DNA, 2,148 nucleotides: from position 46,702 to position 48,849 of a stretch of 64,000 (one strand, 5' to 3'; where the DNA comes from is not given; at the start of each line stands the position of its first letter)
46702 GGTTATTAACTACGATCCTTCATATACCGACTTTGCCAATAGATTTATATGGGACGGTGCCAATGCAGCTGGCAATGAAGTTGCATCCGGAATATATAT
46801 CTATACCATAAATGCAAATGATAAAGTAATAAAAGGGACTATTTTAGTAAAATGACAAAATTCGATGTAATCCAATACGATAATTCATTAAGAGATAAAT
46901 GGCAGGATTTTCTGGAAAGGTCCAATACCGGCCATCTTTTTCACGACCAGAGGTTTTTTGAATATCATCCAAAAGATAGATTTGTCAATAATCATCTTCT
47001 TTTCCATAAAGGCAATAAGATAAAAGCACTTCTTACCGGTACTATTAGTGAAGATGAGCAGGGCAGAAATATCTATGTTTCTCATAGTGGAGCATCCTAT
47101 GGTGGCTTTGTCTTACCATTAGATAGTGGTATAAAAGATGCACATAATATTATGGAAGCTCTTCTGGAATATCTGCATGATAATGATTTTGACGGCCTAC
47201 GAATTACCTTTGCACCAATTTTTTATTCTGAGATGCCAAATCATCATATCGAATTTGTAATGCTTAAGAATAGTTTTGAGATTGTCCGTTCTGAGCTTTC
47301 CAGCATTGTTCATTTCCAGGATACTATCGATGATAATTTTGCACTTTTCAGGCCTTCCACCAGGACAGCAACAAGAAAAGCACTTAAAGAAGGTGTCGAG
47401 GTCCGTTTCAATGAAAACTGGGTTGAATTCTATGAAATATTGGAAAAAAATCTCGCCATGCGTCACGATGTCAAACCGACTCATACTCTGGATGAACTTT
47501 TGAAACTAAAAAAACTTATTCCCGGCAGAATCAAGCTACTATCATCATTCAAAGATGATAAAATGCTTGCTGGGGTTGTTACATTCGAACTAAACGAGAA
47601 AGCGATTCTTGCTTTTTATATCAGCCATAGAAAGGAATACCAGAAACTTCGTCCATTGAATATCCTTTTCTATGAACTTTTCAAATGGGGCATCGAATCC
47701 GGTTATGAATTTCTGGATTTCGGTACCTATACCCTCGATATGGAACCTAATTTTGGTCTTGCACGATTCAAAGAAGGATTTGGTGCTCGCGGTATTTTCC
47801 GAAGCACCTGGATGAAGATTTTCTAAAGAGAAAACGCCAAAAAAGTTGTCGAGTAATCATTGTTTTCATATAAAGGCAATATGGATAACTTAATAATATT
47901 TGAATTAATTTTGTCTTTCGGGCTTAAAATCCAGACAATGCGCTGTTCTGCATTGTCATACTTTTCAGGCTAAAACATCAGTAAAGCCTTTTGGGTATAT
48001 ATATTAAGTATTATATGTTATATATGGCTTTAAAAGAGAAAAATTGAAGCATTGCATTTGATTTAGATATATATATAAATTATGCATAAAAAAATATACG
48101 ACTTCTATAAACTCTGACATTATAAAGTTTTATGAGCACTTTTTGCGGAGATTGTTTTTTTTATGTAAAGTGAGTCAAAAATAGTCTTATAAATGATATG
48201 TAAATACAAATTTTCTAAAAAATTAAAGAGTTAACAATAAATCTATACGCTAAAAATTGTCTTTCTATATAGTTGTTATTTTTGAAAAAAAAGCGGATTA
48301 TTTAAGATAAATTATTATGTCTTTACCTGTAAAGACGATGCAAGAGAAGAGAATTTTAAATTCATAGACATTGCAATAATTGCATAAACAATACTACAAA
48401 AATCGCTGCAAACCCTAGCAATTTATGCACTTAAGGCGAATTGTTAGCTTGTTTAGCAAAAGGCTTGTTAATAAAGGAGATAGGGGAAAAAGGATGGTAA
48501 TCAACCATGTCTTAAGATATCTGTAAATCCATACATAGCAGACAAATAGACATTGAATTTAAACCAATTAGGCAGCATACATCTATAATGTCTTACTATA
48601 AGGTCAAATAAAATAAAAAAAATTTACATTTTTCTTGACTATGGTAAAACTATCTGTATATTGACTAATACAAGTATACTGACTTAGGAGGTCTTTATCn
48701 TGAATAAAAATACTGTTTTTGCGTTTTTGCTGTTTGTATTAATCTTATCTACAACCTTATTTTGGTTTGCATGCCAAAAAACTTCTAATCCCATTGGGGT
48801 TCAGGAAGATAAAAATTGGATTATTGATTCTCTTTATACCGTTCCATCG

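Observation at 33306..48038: Pair of ~120-bp near-identical inverted repeats bracketing a 14.5-kb accessory-like gene block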

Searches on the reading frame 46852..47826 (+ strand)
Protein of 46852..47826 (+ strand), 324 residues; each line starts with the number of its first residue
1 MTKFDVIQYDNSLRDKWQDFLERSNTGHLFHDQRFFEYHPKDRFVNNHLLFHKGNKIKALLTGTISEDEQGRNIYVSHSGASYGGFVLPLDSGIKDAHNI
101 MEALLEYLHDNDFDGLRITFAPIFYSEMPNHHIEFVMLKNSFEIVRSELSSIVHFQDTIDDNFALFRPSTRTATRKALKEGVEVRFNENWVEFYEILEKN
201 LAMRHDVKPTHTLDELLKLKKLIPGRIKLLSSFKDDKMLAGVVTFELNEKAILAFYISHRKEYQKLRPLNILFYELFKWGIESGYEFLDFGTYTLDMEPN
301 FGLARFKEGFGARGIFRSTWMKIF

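Call 16: search_protein_families(library=pfam, proteins=[window:46852-47826:+], max_evalue=0.001)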
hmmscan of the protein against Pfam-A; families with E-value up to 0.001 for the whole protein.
window:46852-47826:+ (324 aa): 2 families
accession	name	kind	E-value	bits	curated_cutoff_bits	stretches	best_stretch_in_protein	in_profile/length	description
PF13480.13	Acetyltransf_6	-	4.2e-09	37.1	22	1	167-292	4-136/143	Acetyltransferase (GNAT) domain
PF02388.22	FemAB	-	1.5e-05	24.5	24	0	228-312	297-380/406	FemAB family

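Call 19: find_encoding_contigs(protein=window:46852-47826:+, flank=10000, max_places=10)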
Protein window:46852-47826:+ (324 aa): no gene with exactly this product is on record in the collection.

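Call 20: find_homologous_proteins(query=window:46852-47826:+, max_evalue=1e-20)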
Query window:46852-47826:+ (324 aa): 424 proteins with E <= 1e-20 among 1646 candidates; the best 120 are listed.
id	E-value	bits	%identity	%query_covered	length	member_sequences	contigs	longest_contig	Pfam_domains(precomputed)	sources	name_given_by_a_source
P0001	2.7e-217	739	100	100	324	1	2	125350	PF13480.14,PF02388.23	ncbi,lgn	ncbi:MAG: GNAT family N-acetyltransferase [Candidatus Zixiibacteriota bacterium]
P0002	4.5e-121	422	58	99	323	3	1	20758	PF13480.14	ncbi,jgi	jgi:hypothetical protein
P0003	3.0e-117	410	56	100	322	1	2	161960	PF13480.14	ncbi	-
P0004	1.5e-116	407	56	99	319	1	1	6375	PF13480.14,PF02388.23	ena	-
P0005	1.7e-115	404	56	99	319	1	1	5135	-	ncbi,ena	-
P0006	2.7e-113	397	54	97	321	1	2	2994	PF13480.14,PF02388.23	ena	-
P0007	5.6e-109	383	53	97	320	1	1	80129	PF13480.14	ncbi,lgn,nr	ncbi:GNAT family N-acetyltransferase [bacterium]|nr:GNAT family N-acetyltransferase [bacterium]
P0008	1.8e-104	368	51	97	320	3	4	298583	PF13480.14,PF02388.23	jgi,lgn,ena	-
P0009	1.4e-101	358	49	98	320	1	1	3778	PF13480.14,PF02388.23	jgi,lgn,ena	-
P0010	4.7e-99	350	48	98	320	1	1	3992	PF13480.14,PF02388.23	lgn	-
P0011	6.5e-98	346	48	98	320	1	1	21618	PF13480.14,PF02388.23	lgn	-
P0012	8.6e-98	346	46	99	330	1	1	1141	PF13480.14,PF02388.23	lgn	-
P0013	1.7e-97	345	49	98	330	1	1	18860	PF13480.14,PF02388.23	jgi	jgi:hypothetical protein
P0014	2.0e-97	345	50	98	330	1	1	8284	PF13480.14,PF02388.23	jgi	jgi:hypothetical protein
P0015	9.9e-97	342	48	98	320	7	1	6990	PF13480.14,PF02388.23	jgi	-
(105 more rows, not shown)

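Call 21: find_encoding_contigs(protein=P0001, flank=10000, max_places=10)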
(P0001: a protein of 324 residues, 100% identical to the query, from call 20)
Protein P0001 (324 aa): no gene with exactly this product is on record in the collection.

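Call 22: find_encoding_contigs(protein=P0002, flank=10000, max_places=4)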
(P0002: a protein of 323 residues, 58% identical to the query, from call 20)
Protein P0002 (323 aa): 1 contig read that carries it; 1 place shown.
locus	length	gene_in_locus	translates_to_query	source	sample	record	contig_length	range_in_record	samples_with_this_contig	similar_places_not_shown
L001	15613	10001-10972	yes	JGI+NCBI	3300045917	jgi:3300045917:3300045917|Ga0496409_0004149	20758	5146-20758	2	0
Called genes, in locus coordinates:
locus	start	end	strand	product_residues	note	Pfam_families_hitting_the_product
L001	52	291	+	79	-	-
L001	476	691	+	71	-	PF13585:CHU_C (weak)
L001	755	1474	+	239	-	-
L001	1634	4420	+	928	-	-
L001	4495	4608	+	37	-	-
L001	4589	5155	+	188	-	PF01966:HD (weak)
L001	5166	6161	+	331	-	PF00586:AIRS, PF02769:AIRS_C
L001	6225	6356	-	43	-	-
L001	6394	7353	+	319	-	PF20154:LNT_N, PF00795:CN_hydrolase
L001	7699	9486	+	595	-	PF07494:Reg_prop (faint)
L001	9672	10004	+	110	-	-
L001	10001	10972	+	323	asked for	PF13480:Acetyltransf_6 (faint)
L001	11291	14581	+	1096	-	PF18565:Glyco_hydro2_C5 (faint), PF02369:Big_1, PF09134:Invasin_D3, PF02369:Big_1, PF09134:Invasin_D3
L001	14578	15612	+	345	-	?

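Call 23: find_encoding_contigs(protein=P0003, flank=10000, max_places=4)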
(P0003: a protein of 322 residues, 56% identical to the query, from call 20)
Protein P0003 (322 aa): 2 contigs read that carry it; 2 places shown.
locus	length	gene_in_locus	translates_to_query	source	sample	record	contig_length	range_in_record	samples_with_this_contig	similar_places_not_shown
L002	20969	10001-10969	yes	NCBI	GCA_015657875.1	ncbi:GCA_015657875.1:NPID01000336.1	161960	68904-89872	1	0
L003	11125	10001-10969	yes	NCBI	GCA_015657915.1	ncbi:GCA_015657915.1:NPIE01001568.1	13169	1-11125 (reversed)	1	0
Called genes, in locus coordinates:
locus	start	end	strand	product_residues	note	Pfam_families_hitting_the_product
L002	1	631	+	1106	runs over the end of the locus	PF13585:CHU_C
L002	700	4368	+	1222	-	PF18962:Por_Secre_tail (weak)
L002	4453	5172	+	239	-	PF01966:HD (weak)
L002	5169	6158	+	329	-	PF00586:AIRS, PF02769:AIRS_C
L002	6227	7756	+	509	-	PF20154:LNT_N, PF00795:CN_hydrolase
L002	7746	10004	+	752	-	PF07494:Reg_prop (faint), PF13860:FlgD_ig (weak)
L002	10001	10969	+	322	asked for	PF13480:Acetyltransf_6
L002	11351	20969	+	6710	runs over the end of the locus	PF02369:Big_1, PF09134:Invasin_D3, PF02369:Big_1, PF02369:Big_1, PF09134:Invasin_D3, PF02369:Big_1, PF09134:Invasin_D3, PF02369:Big_1, +43 more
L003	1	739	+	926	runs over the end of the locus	?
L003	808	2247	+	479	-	-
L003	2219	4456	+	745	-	PF18962:Por_Secre_tail (weak)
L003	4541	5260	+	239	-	PF01966:HD (weak)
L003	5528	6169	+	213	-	PF02769:AIRS_C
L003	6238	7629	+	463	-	-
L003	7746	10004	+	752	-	PF07494:Reg_prop (faint), PF13860:FlgD_ig (weak)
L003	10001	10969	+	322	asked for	PF13480:Acetyltransf_6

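Call 42: list_cluster_members(proteins=[P0001, P0122, P0121])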
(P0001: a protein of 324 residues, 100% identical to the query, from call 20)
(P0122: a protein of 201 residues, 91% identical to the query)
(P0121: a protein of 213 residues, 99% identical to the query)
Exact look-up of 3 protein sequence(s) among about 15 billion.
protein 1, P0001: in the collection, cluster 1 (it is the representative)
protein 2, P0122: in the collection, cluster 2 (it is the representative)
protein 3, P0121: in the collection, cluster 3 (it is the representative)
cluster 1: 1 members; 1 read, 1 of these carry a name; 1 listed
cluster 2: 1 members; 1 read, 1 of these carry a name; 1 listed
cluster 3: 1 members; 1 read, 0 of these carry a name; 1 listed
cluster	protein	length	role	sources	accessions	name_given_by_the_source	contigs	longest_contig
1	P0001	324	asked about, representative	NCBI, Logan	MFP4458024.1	MAG: GNAT family N-acetyltransferase [Candidatus Zixiibacteriota bacterium]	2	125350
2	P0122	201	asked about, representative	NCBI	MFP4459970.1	MAG: hypothetical protein ACLFSQ_10330 [Candidatus Zixiibacteriota bacterium]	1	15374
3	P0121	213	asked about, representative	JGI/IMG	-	-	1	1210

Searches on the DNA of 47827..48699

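Call 55: search_rna_families(source=window, start=47827, end=48699, threshold=evalue, max_evalue=5)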
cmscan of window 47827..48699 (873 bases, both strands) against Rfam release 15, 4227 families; matches with E-value up to 5: 0.
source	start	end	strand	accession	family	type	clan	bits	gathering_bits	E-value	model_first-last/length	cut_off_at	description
